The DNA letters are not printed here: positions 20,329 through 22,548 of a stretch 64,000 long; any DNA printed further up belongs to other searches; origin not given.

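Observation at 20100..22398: NRPS assembly line ends on a bare carrier domain and is followed by a RiPP-type B12/radical-SAM enzyme with an RRE-like tail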

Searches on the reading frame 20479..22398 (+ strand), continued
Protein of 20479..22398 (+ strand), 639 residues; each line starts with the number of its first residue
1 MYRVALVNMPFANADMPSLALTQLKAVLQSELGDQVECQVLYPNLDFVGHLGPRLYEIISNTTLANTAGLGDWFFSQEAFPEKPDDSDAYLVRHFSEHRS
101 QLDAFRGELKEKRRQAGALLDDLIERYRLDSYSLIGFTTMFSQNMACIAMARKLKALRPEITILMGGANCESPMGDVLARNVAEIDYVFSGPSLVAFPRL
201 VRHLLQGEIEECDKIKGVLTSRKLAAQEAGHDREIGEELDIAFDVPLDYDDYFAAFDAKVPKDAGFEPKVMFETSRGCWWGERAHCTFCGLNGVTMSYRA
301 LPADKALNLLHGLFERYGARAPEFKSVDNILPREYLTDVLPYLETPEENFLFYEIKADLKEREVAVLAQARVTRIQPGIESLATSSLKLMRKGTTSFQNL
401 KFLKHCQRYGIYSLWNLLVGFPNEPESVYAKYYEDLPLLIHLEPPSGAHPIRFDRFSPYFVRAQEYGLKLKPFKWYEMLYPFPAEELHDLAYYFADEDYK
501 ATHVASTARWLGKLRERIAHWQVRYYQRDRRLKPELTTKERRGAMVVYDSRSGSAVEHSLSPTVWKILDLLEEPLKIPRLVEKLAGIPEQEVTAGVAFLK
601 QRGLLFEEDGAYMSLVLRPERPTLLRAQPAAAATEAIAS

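Call 24: find_related_loci(query=A1, collection=genome_contigs, flank=10000)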
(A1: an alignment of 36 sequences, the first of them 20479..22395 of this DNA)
Query A1 (639 aa) in genome_contigs; peptide patterns used: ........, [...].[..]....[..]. (x = any residue, [..] = any of these).
597 stretches matched a pattern (row limit reached: there are more); 561 encode a relative of the query (tblastn E <= 1e-3); the best 80 are kept; 80 distinct loci.
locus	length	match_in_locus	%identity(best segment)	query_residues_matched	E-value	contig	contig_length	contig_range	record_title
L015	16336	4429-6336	81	1-636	0e+0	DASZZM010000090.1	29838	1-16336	MAG TPA_asm: Thermoanaerobaculia bacterium isolate SMAG_U6236 k141_58954, whole genome shotgun sequence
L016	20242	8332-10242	66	1-638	0e+0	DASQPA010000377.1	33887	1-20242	MAG TPA_asm: Thermoanaerobaculia bacterium isolate SMAG_U10817 k141_789845, whole genome shotgun sequence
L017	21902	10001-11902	62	1-633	0e+0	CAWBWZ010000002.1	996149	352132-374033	MAG: uncultured Acidobacteriota bacterium isolate MFD07386.bin.2.49 genome assembly, contig: contig_12168, whole genome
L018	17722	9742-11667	59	1-638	0e+0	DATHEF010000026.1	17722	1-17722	MAG TPA_asm: Thermoanaerobaculia bacterium isolate SMAG_U12414 k141_198051, whole genome shotgun sequence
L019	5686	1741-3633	59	1-634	0e+0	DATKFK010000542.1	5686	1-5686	MAG TPA_asm: Thermoanaerobaculia bacterium isolate SMAG_U14523 k141_486731, whole genome shotgun sequence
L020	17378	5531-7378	59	1-620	0e+0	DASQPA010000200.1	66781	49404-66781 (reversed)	MAG TPA_asm: Thermoanaerobaculia bacterium isolate SMAG_U10817 k141_1610296, whole genome shotgun sequence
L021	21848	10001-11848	61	1-617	0e+0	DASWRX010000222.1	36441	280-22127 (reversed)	MAG TPA_asm: Thermoanaerobaculia bacterium isolate SMAG_U3534 k141_687238, whole genome shotgun sequence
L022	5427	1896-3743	57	1-621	0e+0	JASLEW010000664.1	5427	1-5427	MAG: Thermoanaerobaculia bacterium isolate SHSU.bins.256 k141_17816723, whole genome shotgun sequence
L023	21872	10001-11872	55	3-630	0e+0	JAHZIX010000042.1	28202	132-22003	MAG: Deltaproteobacteria bacterium isolate P_S1_bin.14 k141_1414744, whole genome shotgun sequence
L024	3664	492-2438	57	3-620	0e+0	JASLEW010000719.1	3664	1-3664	MAG: Thermoanaerobaculia bacterium isolate SHSU.bins.256 k141_11227161, whole genome shotgun sequence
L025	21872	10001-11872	55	1-623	0e+0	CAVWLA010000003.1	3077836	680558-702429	MAG: uncultured Acidobacteriota bacterium isolate MFD09368.bin.1.23 genome assembly, contig: contig_7173, whole genome s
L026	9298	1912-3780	53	1-616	0e+0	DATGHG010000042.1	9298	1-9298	MAG TPA_asm: Thermoanaerobaculia bacterium isolate SMAG_U9774 k141_925839, whole genome shotgun sequence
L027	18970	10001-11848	49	1-617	0e+0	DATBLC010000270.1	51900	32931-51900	MAG TPA_asm: Candidatus Binatia bacterium isolate SMAG_U3962 k141_965490, whole genome shotgun sequence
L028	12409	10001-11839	50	1-617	0e+0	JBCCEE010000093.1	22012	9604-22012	MAG: Acidobacteriota bacterium isolate P01_B01_bin.10 k141_3677476_length_22012_cov_37.0367, whole genome shotgun sequen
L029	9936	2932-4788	48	1-624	0e+0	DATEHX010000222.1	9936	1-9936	MAG TPA_asm: Pyrinomonadaceae bacterium isolate SMAG_U8822 k141_1506873, whole genome shotgun sequence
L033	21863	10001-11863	46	1-625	0e+0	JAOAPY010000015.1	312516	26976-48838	MAG: Acidobacteria bacterium isolate RYN_26 scaffold_4442111, whole genome shotgun sequence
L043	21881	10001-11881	46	1-628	0e+0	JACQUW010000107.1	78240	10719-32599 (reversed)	MAG: Deltaproteobacteria bacterium isolate NC_groundwater_1447_Ag_S-0.65um_55_23 S_p65_S5_coassembly_k141_1273291, whole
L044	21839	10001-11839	48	3-619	0e+0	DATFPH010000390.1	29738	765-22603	MAG TPA_asm: Thermoanaerobaculia bacterium isolate SMAG_U9298 k141_1528660, whole genome shotgun sequence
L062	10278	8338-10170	47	1-617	0e+0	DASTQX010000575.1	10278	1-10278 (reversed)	MAG TPA_asm: Pyrinomonadaceae bacterium isolate SMAG_U2236 k141_588238, whole genome shotgun sequence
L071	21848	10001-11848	46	1-619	0e+0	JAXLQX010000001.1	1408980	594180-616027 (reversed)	MAG: Thermoanaerobaculia bacterium isolate STL-ACI14 C1.267.fa-1, whole genome shotgun sequence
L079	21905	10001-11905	44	1-638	0e+0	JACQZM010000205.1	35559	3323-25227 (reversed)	MAG: Candidatus Riflebacteria bacterium isolate NC_groundwater_1567_Pr4_S-0.65um_68_8 SR1-18-Sp65_coassembly_scaffold_67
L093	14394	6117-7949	44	3-620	4e-177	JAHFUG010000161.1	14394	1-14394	MAG: Blastocatellia bacterium isolate nzgw74 NODE_283_length_14395_cov_8.543926, whole genome shotgun sequence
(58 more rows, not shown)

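Call 44: predict_structure(alignment_id=A1)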
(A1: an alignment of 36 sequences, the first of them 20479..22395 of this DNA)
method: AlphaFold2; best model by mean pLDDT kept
length: 639 residues; sequences in the alignment: 36
mean_pLDDT: 88.2   pTM: 0.86
mean pLDDT of the five models: 88.2, 87.0, 86.4, 86.2, 84.1
residues with pLDDT >= 90: 440; 70-90: 141; 50-70: 23; < 50: 35
segments of 3 or more residues with pLDDT < 50: 280-296, 624-639
pLDDT, mean of each block of 10 residues (from residue 1): 94 89 94 95 93 89 84 95 91 81 85 95 96 90 90 97 79 87 94 90 96 93 79 78 91 96 92 71 43 51 94 96 84 91 95 84 94 90 89 89 93 92 93 96 93 83 90 94 94 91 93 95 95 95 92 96 96 96 93 98 96 90 44 35
secondary structure, 60 per line:
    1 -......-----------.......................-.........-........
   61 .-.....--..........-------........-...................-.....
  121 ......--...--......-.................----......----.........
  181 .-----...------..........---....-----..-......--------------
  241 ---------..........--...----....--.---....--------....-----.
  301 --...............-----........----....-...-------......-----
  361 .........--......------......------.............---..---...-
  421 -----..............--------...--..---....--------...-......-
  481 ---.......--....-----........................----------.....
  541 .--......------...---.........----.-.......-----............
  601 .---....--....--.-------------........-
elements in order: E2-7 H19-35 E36-41 H43-51 H53-61 H63-67 H70-79 H87-94 H96-114 H116-126 E134-139 H141-157 E162-167 H172-181 E187-189 H196-205 H209-212 H221-226 H250-259 E269-272 H279-282 H291-294 H303-317 E323-330 H335-338 E350-355 H361-369 E372-377 H384-389 H396-408 E417-419 H426-439 E448-450 H458-461 E470-472 H474-479 H484-490 E493-496 H502-525 E536-541 E544-549 E556-558 H562-570 H577-583 H589-601 E605-608 E611-614 H631-638
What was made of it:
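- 20479..22398 (+): Cobalamin-dependent (class B) radical SAM enzyme, 639 aa, TIGR03975 family; proposed peptide C-methyltransferase. AF2 model with pLDDT 88 (call 44).
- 21310..21345 (+): Cluster-binding motif C278-x7-C286-x2-C289. Low pLDDT at aa 280-296, as expected for a loop modelled without its cluster (call 44).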

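Call 49: fold_search(model_id=the predicted structure, library=pdb)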
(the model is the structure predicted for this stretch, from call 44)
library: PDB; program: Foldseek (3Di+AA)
matches with E <= 10: 1242; with E <= 0.001: 26
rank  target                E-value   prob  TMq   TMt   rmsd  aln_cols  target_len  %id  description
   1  5ul4                  3.6e-12  1.00  0.44  0.39  22.1       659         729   14  Structure of Cobalamin-dependent S-adenosylmethionine radical enzyme OxsB with aqua-cobalamin and S-adenosylmethionine b (released 2017-04-19)
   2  5ul3                  1.0e-11  1.00  0.44  0.39  21.1       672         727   14  Structure of Cobalamin-dependent S-adenosylmethionine radical enzyme OxsB with aqua-cobalamin bound (released 2017-04-19)
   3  5ul2                  4.7e-11  1.00  0.44  0.39  20.9       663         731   15  Structure of Apo, SeMet-labeled Cobalamin-dependent S-adenosylmethionine radical enzyme OxsB (released 2017-04-19)
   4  7kdx_A                2.0e-10  1.00  0.43  0.42   6.7       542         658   14  Crystal structure of Streptomyces tokunonesis TokK with hydroxycobalamin, 5'-deoxyadenosine, and methionine (released 2022-01-12)
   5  7kdx_B                6.3e-10  1.00  0.43  0.42   6.6       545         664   14  Crystal structure of Streptomyces tokunonesis TokK with hydroxycobalamin, 5'-deoxyadenosine, and methionine (released 2022-01-12)
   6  7kdy_B                7.0e-10  1.00  0.45  0.43   6.8       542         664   14  Crystal structure of Streptomyces tokunonesis TokK with hydroxycobalamin, 5'-deoxyadenosine, methionine, and (2R)-pant (released 2022-01-12)
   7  6wtf_A                1.3e-09  1.00  0.42  0.49   8.8       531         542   13  Structure of radical S-adenosylmethionine methyltransferase, TsrM, from Kitasatospora setae with tryptophan substrate  (released 2020-12-23)
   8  6wte_A                1.7e-09  1.00  0.47  0.52  15.1       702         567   14  Structure of radical S-adenosylmethionine methyltransferase, TsrM, from Kitasatospora setae with cobalamin and [4Fe-4S (released 2020-12-23)
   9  6wtf_B                2.0e-09  1.00  0.46  0.54   9.0       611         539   13  Structure of radical S-adenosylmethionine methyltransferase, TsrM, from Kitasatospora setae with tryptophan substrate  (released 2020-12-23)
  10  7kdy_A                2.4e-09  1.00  0.45  0.44   6.4       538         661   14  Crystal structure of Streptomyces tokunonesis TokK with hydroxycobalamin, 5'-deoxyadenosine, methionine, and (2R)-pant (released 2022-01-12)
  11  9n1d                  3.5e-09  1.00  0.46  0.46   6.0       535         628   13  Crystal structure of CysS from Corallococcus sp. CA054B with 5'-deoxyadenosine and methionine bound (released 2026-01-28)
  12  6wte_B                5.1e-09  1.00  0.43  0.51   9.1       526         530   15  Structure of radical S-adenosylmethionine methyltransferase, TsrM, from Kitasatospora setae with cobalamin and [4Fe-4S (released 2020-12-23)
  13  9ccb                  8.2e-09  1.00  0.37  0.53  12.1       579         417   12  X-ray crystal structure of methyl-coenzyme M reductase glutamine methylase (MgmA) from Methanothermobacter marburgensis  (released 2025-01-01)
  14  6fd2_A                1.1e-08  1.00  0.45  0.61   9.1       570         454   12  Radical SAM 1,2-diol dehydratase AprD4 in complex with its substrate paromamine (released 2018-01-17)
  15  9n1c                  2.1e-08  1.00  0.44  0.45   5.8       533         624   12  Crystal structure of CysS from Corallococcus sp. CA054B with 5'-deoxyadenosine, methionine, and pantetheinylated 3-ethox (released 2026-01-28)
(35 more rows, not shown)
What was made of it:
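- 20479..22398 (+): Foldseek matches to OxsB, TokK, TsrM, CysS and MgmA at E 1e-12 to 1e-8 (call 49).
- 20479..21093 (+): N-terminal Rossmann-like cobalamin-binding domain (about aa 1-205). The alternating strand-helix pattern (call 44) and the structural matches to B12-rSAM enzymes (call 49) support the assignment.
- Closest known: CysS. Same: It is a structural match at E 3.5e-9 and TM about 0.46 (call 49).
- Closest known: TokK/ThnK, TsrM and OxsB. Same: The overall architecture of a B12 Rossmann domain plus a radical SAM barrel (call 49).
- Class B rSAM folds also carry out non-methylation reactions: OxsB (ring contraction) is the top structural match, and AprD4 also appears (call 49). CysS, a structural relative, was crystallised with a pantetheinylated substrate (9n1c; call 49). 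Most structural matches are methylases (TokK, TsrM, CysS, MgmA; call 49).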

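Call 63: search_protein_families(library=pfam, proteins=[L033:4685-7360:+, L033:8752-9816:+, L033:11891-12958:+, L044:3534-8585:+, L044:11961-13187:+, L071:7165-9657:-, L071:12997-14271:+, L079:12837-21221:-, L079:7548-8900:+, L093:2336-5182:+], max_evalue=0.00001)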
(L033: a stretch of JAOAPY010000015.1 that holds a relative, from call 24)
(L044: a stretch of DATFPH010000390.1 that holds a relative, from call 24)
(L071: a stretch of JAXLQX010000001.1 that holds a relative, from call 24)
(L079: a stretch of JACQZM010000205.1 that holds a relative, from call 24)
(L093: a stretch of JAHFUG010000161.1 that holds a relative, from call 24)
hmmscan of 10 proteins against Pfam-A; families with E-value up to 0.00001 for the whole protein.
L033:4685-7360:+ (891 aa): 1 family
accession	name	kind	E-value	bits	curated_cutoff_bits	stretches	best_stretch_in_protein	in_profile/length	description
PF04738.18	Lant_dehydr_N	-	2.3e-38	132.2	28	2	197-502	3-296/649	Lantibiotic dehydratase, N terminus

L033:8752-9816:+ (354 aa): 1 family
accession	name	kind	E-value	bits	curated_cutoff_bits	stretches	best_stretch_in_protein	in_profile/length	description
PF00291.31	PALP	-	1e-65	222.4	35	1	33-320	3-295/295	Pyridoxal-phosphate dependent enzyme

L033:11891-12958:+ (355 aa): 1 family
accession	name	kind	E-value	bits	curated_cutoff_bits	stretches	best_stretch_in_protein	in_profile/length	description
PF02423.21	OCD_Mu_crystall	-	1.2e-38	133.3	24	1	39-333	19-309/314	Ornithine cyclodeaminase/mu-crystallin family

L044:3534-8585:+ (1683 aa): 8 families
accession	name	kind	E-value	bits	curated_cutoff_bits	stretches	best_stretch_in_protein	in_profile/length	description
PF01833.30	TIG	-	8.4e-50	167.1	20.9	3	1496-1584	1-83/84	IPT/TIG domain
PF11141.13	DUF2914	-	4e-20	71.7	23.6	0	1165-1197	30-62/62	Protein of unknown function (DUF2914)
PF01835.25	MG2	-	1.3e-15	58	32.8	0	1526-1585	36-96/96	MG2 domain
PF19079.5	CFSR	-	7.4e-15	55.3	27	0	1075-1094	14-31/49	Collagen-flanked surface repeat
PF07679.22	I-set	-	8.7e-10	39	23.7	0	1641-1682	48-90/90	Immunoglobulin I-set domain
PF01483.27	P_proprotein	-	5.7e-08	33.2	21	0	1164-1192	50-78/86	Proprotein convertase P-domain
PF00041.27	fn3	-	8.5e-08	32.7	25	0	636-720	2-82/84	Fibronectin type III domain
PF20144.5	TIG_SUH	-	1.4e-06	28.8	24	0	834-872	11-49/94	TIG domain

L044:11961-13187:+ (408 aa): 2 families
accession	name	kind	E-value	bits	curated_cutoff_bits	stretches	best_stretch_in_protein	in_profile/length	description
PF12704.14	MacB_PCD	-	1.8e-33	117.1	27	1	23-247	1-206/207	MacB-like periplasmic core domain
PF02687.27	FtsX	-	2.7e-14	53.7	25.5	1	288-400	2-119/120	FtsX-like permease C-terminal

L071:7165-9657:- (830 aa): 2 families
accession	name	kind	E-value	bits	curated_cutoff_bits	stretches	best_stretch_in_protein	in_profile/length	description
PF12704.14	MacB_PCD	-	1.2e-33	117.5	27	2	49-262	1-206/207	MacB-like periplasmic core domain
PF02687.27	FtsX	-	8.8e-30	103.7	25.5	2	303-418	3-117/120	FtsX-like permease C-terminal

L071:12997-14271:+ (424 aa): 1 family
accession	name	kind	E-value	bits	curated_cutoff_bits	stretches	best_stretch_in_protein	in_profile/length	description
PF00162.24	PGK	-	1.9e-141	471.9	27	1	39-413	4-379/379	Phosphoglycerate kinase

L079:12837-21221:- (2794 aa): 0 families

L079:7548-8900:+ (450 aa): 0 families

L093:2336-5182:+ (948 aa): 1 family
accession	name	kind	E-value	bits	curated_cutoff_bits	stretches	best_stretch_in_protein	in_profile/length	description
PF10282.15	Lactonase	-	6.7e-07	29.3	21.7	0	53-128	35-116/344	Lactonase, 7-bladed beta-propeller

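Call 74: search_dna_similar(query=window:20479-22395:+, collection=plasmids, mode=protein, max_evalue=1e-20, max_rows=25)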
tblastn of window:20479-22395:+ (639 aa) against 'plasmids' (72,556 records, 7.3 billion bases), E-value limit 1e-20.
Records with a match: 59; places in all: 60; records where one place covers at least 80% of the query: 49.
Best place of each record, by identity: <60% 59.
By first word of the organism name: Streptomyces 24; Rhizobium 20; Sinorhizobium 4; Mesorhizobium 4; Methylomagnum 1; Aminobacter 1; Paracoccus 1; Nonomuraea 1; Ruegeria 1; Acaryochloris 1; and 1 more.
By predicted mobility (MOB-suite, as given by PLSDB): non-mobilizable 30; conjugative 22; mobilizable 7.
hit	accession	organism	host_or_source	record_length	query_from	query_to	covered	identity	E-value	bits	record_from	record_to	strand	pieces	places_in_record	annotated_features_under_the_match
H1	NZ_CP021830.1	Sinorhizobium meliloti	Medicago truncatula,Single Cell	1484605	4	622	97%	34.3%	3e-86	302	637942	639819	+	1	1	record has no annotation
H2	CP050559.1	Sinorhizobium meliloti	Melilotus officinalis,cell culture,root ...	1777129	4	622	97%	34.3%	3e-86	302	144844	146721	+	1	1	RiPP maturation radical SAM protein 1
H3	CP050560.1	Sinorhizobium meliloti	Melilotus officinalis,cell culture,root ...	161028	4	622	97%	34.2%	7e-86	301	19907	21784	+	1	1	RiPP maturation radical SAM protein 1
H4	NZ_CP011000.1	Sinorhizobium meliloti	-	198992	4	622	97%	34.2%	3e-84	296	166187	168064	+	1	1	RiPP maturation radical SAM C-methyltransferase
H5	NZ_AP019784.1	Methylomagnum ishizawai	-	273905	4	617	96%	34.1%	8e-80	283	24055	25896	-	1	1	RiPP maturation radical SAM C-methyltransferase | TIGR04463 family radical SAM/SPASM RiPP maturase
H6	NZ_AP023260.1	Mesorhizobium sp. L-2-11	Lotus japonicus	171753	3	617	96%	33.3%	3e-84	296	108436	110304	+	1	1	RiPP maturation radical SAM C-methyltransferase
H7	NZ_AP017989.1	Aminobacter sp. SS-2016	Lotus japoicus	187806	3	617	96%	33.3%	3e-84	296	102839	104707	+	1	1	RiPP maturation radical SAM C-methyltransferase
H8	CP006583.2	Mesorhizobium huakuii 7653R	Rice field soil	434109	4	617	96%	33.3%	1e-83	294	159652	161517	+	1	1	RiPP maturation radical SAM protein 1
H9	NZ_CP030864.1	Streptomyces globosus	cell culture,environment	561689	3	617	96%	33.2%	2e-87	305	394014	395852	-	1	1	RiPP maturation radical SAM C-methyltransferase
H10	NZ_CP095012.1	Streptomyces sp. 2P-4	cell culture,mudflats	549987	3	617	96%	33.1%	2e-86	302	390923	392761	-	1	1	RiPP maturation radical SAM C-methyltransferase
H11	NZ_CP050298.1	Mesorhizobium huakuii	Oxytropis kamtschatica,cell ...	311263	4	617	96%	32.9%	4e-83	293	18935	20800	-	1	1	RiPP maturation radical SAM C-methyltransferase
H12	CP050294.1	Mesorhizobium loti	Oxytropis kamtschatica,cell ...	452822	4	617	96%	32.9%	4e-83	293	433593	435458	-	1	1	RiPP maturation radical SAM protein 1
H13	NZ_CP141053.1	Paracoccus denitrificans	-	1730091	9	624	96%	32.4%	3e-81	288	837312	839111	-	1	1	none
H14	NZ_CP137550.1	Streptomyces sp. N50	Selaginella tamariscina,cell ...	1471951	4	577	90%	34.7%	9e-81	286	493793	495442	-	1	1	record has no annotation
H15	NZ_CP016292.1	Rhizobium leguminosarum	Vavilovia formosa,cell culture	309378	4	617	96%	32.1%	3e-71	258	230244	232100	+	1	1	RiPP maturation radical SAM C-methyltransferase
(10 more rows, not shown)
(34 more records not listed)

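Call 75: get_annotated_region(hit=H5, flank=7000)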
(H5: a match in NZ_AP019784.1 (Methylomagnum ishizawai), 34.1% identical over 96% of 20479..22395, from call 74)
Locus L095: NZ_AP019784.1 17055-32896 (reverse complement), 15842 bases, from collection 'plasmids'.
description: Methylomagnum ishizawai strain RS11D-Pr plasmid pRS11DPr1, complete sequence
organism: Methylomagnum ishizawai (NCBI taxid 1760988)
taxonomy: Bacteria; Pseudomonadota; Gammaproteobacteria; Methylococcales; Methylococcaceae; Methylomagnum; Methylomagnum ishizawai
host: -; source: -; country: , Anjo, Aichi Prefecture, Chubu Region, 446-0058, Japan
typing (MOB-suite, as given by PLSDB): non-mobilizable
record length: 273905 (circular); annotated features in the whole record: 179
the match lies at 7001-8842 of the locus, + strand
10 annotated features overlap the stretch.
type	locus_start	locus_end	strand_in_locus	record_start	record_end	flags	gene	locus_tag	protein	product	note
CDS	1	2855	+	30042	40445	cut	-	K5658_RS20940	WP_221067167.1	filamentous haemagglutinin family protein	-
CDS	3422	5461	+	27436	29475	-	-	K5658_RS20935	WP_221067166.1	Cys-every-fifth RiPP peptide CefA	-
CDS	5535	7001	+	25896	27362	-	-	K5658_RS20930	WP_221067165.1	TIGR04463 family radical SAM/SPASM RiPP maturase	-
CDS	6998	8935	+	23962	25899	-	-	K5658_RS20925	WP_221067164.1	RiPP maturation radical SAM C-methyltransferase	-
CDS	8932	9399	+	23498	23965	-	-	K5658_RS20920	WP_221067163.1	hypothetical protein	-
CDS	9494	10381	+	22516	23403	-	-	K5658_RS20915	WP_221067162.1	2OG-Fe(II) oxygenase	-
CDS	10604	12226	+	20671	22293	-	-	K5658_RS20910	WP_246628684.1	alkaline phosphatase PhoX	-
CDS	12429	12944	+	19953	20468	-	-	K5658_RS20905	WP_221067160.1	hypothetical protein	-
CDS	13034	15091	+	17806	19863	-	-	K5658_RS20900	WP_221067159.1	alkaline phosphatase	-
CDS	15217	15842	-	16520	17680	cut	-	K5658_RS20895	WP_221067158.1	M14 family zinc carboxypeptidase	GO:0006508 - proteolysis [Evidence IEA]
